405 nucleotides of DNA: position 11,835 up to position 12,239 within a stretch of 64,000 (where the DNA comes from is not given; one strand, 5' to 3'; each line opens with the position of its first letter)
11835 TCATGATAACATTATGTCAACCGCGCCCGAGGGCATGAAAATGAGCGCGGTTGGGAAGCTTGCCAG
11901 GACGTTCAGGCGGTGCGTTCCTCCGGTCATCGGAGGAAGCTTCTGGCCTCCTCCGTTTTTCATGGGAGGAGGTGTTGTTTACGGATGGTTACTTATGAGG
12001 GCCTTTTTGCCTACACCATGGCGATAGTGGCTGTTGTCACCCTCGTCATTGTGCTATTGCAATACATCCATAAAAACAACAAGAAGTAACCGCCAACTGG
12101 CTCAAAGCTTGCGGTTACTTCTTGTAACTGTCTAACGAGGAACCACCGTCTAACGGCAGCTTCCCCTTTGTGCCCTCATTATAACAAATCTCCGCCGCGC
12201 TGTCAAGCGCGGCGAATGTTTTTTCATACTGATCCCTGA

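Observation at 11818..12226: Unannotated type I toxin-antitoxin-like cassette: 34-aa hydrophobic peptide, SD-trapping leader and convergent antisense sRNA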

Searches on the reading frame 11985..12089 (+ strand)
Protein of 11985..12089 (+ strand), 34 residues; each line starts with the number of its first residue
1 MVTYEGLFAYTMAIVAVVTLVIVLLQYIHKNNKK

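Call 5: search_protein_families(library=pfam, proteins=[window:11985-12086:+], max_evalue=10)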
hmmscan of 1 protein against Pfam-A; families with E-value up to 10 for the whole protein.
seq(34 aa): 1 family
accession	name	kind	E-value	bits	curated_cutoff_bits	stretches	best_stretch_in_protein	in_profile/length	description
PF16935.10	Hol_Tox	-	6.4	7.2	23.3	0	1-34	1-34/34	Putative Holin-like Toxin (Hol-Tox)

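Call 6: search_protein_families(library=ncbifam, proteins=[window:11985-12086:+], max_evalue=10)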
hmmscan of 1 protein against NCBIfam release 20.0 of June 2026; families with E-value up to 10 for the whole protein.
seq(34 aa): 2 families
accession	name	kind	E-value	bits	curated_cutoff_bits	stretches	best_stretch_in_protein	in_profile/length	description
TIGR04561.1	membra_charge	hypoth_equivalog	0.058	13.6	30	1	8-33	17-42/82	TIGR04561 family membrane protein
NF052249.1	ComI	equivalog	1.4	8.8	55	0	20-34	16-30/30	competence inhibitor ComI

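Call 18: find_encoding_contigs(protein=window:11985-12089:+, flank=5000, max_places=6)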
Protein window:11985-12089:+ (34 aa): no gene with exactly this product is on record in the collection.

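Call 23: search_protein_representatives(protein=window:11985-12086:+)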
Query: 34 residues. Proteins with E-value up to 0.001 (for the whole library): 2; up to 1e-10: 0; up to 1e-30: 0. The best 2 are listed.
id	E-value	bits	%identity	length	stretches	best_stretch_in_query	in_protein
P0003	2.6e-05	38.7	70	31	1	1-30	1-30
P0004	5.1e-05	37.8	71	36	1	1-34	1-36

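Call 28: find_related_loci(query=A1, collection=metagenome_contigs, flank=3000)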
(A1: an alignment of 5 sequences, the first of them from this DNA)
Query A1 (34 aa) in metagenome_contigs; peptide patterns used: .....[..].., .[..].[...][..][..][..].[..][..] (x = any residue, [..] = any of these).
600 stretches matched a pattern (row limit reached: there are more); 59 encode a relative of the query (tblastn E <= 1e-3); 59 distinct loci.
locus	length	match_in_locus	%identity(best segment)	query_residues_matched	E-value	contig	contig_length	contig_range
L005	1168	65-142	69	1-26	2e-8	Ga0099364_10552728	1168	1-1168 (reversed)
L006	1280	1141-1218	65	1-26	3e-8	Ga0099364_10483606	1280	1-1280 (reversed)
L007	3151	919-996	65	1-26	3e-8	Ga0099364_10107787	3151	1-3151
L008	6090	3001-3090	56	1-34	6e-8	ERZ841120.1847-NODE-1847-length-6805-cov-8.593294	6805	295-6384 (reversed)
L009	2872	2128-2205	69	1-26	5e-8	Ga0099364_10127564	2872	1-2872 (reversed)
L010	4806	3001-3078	65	1-26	7e-8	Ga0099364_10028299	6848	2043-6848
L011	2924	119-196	65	1-26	7e-8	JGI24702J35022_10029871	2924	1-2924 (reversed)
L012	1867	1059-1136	65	1-26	3e-7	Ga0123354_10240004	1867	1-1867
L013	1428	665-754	57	1-30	4e-7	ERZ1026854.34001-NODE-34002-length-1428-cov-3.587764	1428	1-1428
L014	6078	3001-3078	65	1-26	4e-7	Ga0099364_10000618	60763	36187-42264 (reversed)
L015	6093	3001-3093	55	1-31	6e-7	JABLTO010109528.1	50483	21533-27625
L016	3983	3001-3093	55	1-31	6e-7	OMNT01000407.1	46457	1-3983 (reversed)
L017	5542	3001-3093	55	1-31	6e-7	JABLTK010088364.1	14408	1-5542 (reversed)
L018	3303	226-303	62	1-26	5e-7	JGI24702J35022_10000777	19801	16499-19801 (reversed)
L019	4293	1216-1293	62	1-26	5e-7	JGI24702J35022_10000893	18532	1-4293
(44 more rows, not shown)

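Call 29: find_related_loci(query=A1, collection=viral_contigs, flank=3000)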
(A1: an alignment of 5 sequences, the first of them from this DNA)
Query A1 (34 aa) in viral_contigs; peptide patterns used: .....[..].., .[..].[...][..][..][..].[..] (x = any residue, [..] = any of these).
143 stretches matched a pattern; 41 encode a relative of the query (tblastn E <= 1e-3); 41 distinct loci.
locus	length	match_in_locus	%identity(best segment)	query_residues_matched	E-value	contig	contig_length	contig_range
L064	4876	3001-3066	73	1-22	2e-6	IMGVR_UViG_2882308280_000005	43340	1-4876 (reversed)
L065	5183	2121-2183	67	1-21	1e-5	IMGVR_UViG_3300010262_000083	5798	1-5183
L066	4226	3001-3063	67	1-21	1e-5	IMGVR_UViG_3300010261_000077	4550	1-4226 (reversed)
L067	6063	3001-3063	67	1-21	2e-5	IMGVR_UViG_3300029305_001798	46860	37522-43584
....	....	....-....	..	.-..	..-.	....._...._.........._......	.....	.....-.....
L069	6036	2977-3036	60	1-20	3e-5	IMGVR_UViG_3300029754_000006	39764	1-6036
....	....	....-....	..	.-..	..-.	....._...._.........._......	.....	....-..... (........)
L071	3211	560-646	48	1-33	9e-5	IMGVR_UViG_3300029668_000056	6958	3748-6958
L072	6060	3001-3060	55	1-20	2e-4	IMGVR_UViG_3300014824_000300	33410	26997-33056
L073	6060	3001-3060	55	1-20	2e-4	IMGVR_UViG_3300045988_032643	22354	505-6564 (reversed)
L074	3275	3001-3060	55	1-20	2e-4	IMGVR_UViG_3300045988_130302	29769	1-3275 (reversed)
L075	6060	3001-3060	55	1-20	2e-4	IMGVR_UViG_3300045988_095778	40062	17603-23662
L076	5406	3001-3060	55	1-20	2e-4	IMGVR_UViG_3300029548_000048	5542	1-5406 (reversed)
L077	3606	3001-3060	55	1-20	2e-4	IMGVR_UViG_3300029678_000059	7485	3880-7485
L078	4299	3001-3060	55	1-20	2e-4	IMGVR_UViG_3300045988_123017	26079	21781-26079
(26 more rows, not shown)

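Call 64: search_dna_similar(query=window:11985-12086:+, collection=phages, mode=protein, max_evalue=10, max_rows=25)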
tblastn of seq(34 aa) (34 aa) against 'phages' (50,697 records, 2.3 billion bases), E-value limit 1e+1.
No match.

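Call 68: search_protein_families(library=pfam, alignment_id=A3, max_evalue=0.01)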
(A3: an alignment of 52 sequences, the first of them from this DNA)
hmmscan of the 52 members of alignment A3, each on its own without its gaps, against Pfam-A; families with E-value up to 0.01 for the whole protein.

A. member 1, seq(34 aa): 0 families

B. families by the number of members that match (of 52 scanned): 2 families
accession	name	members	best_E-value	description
PF16935.10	Hol_Tox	39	6.1e-09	Putative Holin-like Toxin (Hol-Tox)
PF20872.2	MalF_N_TM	1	0.0065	MalF, N-terminal region, transmembrane helices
